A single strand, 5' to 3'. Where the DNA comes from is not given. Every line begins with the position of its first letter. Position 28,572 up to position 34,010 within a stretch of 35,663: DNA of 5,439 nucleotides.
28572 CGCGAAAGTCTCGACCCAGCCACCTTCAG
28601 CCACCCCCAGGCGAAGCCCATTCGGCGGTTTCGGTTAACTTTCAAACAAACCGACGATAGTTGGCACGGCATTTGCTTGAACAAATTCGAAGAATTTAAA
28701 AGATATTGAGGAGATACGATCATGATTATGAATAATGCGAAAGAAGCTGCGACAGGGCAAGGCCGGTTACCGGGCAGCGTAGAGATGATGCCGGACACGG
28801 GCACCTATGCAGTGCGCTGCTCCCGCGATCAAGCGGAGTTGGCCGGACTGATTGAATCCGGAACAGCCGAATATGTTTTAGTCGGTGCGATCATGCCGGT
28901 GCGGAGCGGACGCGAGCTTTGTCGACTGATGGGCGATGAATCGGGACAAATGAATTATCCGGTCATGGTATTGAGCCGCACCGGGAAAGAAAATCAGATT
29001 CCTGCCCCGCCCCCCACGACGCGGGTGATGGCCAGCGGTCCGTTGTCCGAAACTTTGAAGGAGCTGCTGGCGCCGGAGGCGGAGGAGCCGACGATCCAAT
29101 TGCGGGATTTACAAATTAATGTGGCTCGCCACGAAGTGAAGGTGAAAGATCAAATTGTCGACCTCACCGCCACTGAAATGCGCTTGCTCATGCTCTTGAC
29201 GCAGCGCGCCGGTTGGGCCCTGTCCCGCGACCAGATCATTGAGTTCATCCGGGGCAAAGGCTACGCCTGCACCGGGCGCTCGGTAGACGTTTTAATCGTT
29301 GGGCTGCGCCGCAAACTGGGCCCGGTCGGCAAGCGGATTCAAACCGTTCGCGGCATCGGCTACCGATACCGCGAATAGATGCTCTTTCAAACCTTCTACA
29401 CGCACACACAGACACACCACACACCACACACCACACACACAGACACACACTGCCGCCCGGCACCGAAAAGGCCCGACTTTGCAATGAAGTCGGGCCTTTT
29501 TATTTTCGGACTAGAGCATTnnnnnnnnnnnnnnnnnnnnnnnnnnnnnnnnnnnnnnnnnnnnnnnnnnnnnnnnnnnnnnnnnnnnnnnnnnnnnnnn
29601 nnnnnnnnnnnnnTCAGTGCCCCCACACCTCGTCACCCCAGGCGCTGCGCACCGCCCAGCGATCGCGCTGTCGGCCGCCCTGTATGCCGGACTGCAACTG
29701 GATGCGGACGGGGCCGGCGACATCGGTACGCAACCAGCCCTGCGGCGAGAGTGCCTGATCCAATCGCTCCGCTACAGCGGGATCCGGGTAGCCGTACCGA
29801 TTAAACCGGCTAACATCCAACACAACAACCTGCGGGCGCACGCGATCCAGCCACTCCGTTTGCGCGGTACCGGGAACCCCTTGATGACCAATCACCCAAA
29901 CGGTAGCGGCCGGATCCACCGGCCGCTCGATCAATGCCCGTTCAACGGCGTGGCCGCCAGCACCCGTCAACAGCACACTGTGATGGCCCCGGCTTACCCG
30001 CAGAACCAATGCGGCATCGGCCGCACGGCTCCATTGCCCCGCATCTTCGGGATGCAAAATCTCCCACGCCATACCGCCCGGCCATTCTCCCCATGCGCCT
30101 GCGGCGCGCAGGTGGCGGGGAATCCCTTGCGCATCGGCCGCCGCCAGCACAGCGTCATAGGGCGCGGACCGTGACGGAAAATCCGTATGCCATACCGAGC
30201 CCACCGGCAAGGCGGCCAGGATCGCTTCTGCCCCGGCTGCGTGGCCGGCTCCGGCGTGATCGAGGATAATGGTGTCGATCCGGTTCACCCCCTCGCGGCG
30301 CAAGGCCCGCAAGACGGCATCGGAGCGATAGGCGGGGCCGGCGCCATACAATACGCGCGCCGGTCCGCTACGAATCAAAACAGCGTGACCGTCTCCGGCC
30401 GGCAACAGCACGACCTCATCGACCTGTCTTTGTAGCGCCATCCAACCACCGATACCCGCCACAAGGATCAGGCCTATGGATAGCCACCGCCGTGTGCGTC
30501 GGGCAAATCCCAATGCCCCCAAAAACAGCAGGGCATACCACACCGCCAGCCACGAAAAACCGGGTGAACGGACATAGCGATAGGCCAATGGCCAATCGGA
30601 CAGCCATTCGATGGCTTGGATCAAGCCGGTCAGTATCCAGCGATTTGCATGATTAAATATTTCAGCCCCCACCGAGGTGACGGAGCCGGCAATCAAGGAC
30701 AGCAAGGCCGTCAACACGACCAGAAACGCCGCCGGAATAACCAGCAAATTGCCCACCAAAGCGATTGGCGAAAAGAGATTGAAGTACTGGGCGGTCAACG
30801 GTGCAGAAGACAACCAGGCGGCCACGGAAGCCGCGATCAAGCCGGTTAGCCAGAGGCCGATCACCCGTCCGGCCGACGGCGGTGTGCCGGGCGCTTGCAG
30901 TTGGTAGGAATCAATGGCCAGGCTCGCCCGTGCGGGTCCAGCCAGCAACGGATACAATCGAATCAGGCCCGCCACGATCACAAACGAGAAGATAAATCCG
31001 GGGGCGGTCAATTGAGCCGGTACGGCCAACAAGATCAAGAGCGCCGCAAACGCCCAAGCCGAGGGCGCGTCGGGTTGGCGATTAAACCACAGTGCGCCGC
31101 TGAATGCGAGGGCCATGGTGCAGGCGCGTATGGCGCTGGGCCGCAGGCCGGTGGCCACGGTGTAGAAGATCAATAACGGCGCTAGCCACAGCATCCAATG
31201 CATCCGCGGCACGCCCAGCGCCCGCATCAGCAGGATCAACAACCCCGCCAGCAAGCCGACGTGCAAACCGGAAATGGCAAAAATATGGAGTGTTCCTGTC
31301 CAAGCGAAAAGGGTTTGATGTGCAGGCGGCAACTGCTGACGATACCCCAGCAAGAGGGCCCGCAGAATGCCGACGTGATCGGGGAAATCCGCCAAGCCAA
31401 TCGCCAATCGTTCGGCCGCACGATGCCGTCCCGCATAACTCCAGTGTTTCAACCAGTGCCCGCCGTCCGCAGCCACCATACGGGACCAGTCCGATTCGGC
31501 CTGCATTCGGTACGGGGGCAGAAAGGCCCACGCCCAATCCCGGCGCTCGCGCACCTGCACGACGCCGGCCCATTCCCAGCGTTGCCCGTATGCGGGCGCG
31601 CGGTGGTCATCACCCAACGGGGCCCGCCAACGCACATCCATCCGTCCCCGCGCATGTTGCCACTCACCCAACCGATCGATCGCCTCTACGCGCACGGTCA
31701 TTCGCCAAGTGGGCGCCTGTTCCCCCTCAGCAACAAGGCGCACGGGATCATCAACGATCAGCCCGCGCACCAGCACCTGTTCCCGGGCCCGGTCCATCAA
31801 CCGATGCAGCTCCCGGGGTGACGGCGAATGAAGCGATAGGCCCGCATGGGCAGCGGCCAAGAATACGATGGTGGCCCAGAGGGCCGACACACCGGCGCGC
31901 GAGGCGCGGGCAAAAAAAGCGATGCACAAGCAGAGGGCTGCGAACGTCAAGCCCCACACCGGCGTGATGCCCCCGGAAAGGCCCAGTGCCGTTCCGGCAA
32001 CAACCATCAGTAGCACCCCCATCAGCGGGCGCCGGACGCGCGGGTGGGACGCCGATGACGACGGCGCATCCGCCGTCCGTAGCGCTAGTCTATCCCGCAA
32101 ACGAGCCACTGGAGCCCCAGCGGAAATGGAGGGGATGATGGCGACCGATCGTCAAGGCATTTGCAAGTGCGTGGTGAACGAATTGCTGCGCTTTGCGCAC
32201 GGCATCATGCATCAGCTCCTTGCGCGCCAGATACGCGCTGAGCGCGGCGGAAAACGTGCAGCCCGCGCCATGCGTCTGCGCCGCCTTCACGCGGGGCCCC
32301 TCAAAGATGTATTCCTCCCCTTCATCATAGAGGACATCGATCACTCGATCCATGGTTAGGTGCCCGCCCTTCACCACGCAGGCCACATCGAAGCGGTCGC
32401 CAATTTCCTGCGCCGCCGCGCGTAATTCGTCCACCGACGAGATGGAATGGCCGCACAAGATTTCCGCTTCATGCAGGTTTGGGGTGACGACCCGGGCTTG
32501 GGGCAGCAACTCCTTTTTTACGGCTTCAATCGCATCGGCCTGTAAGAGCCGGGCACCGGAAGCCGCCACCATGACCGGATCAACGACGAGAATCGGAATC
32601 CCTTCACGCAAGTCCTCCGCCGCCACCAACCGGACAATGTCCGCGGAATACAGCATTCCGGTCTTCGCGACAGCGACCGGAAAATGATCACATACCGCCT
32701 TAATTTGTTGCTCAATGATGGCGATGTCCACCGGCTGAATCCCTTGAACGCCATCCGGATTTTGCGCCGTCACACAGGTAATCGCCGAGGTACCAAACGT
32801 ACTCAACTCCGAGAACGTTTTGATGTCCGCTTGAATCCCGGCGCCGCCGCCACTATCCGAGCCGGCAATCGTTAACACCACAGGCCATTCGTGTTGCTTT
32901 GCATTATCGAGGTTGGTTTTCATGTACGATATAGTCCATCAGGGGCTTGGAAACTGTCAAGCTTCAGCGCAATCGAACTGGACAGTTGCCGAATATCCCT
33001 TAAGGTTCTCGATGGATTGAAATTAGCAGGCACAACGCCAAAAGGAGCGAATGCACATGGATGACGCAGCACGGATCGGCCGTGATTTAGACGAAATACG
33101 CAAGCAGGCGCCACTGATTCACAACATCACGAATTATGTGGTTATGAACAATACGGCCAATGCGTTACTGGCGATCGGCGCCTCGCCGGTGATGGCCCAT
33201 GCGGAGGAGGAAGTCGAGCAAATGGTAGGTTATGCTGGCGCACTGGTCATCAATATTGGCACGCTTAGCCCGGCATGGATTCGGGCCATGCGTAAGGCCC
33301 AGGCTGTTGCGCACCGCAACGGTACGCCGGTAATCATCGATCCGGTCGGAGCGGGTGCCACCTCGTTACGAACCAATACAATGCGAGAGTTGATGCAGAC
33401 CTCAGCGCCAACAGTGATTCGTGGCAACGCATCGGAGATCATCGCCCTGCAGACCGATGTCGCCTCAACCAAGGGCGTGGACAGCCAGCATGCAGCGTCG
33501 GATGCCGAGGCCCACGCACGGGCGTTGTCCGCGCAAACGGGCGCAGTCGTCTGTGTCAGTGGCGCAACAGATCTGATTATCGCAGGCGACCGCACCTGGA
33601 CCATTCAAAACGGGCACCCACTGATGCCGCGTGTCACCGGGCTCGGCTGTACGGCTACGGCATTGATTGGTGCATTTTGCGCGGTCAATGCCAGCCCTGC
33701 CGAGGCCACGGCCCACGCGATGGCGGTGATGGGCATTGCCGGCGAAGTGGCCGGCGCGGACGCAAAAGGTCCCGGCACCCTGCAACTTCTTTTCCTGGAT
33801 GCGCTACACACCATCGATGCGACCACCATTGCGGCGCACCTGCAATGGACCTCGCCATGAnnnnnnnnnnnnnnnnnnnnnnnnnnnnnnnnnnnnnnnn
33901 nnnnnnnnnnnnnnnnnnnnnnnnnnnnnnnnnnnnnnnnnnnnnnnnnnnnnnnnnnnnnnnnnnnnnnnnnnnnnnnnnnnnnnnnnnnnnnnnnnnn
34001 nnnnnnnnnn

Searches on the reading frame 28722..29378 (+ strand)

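Call 26: search_protein_families(library=pfam, proteins=[window:28722-29378:+])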
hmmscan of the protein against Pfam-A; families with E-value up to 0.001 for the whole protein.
window:28722-29378:+ (218 aa): 1 family
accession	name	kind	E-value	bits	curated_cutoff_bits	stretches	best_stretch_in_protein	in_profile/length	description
PF00486.34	Trans_reg_C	-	8.6e-19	67.8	26.2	1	145-215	3-76/77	Transcriptional regulatory protein, C terminal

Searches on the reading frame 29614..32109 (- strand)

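Call 26: search_protein_families(library=pfam, proteins=[window:29614-32109:-])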
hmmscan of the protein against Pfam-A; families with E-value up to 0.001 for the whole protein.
window:29614-32109:- (831 aa): 2 families
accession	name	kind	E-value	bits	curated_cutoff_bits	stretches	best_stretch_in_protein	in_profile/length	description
PF03772.21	Competence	-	1.7e-53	182.2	23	1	252-537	1-269/270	Competence protein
PF13567.11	DUF4131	-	5e-10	39.8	31.6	1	51-185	8-131/165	Domain of unknown function (DUF4131)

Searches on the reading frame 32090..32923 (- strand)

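Call 26: search_protein_families(library=pfam, proteins=[window:32090-32923:-])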
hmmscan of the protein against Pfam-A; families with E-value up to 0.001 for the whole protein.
window:32090-32923:- (277 aa): 3 families
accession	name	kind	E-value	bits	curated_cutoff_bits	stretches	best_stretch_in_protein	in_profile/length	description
PF08543.17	Phos_pyr_kin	-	4.9e-87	291.8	27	1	23-263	1-242/246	Phosphomethylpyrimidine kinase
PF00294.29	PfkB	-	2.8e-13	50.3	25.8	1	116-247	163-284/302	pfkB family carbohydrate kinase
PF01256.23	Carb_kinase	-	5.7e-06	26.4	27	1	125-257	95-223/242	NAD(P)H-hydrate dehydratase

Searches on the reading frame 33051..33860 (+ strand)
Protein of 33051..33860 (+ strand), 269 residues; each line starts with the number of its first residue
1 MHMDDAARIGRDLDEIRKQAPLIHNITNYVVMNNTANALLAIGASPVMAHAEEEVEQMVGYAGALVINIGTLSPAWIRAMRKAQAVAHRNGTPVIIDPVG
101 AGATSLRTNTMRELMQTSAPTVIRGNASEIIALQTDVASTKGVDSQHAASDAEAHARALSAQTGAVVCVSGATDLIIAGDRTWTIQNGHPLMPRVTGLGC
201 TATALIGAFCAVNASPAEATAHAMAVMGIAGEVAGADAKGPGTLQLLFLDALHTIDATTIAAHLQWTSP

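Call 26: search_protein_families(library=pfam, proteins=[window:33051-33860:+])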
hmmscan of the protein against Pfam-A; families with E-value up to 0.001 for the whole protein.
window:33051-33860:+ (269 aa): 3 families
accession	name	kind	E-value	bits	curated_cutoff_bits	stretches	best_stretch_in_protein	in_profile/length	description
PF02110.20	HK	-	4.2e-77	259.3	27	1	13-256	1-245/247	Hydroxyethylthiazole kinase family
PF01256.23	Carb_kinase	-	2.3e-10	40.8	27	1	59-238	63-227/242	NAD(P)H-hydrate dehydratase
PF08543.17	Phos_pyr_kin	-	5.4e-06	26.4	27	1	56-225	53-226/246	Phosphomethylpyrimidine kinase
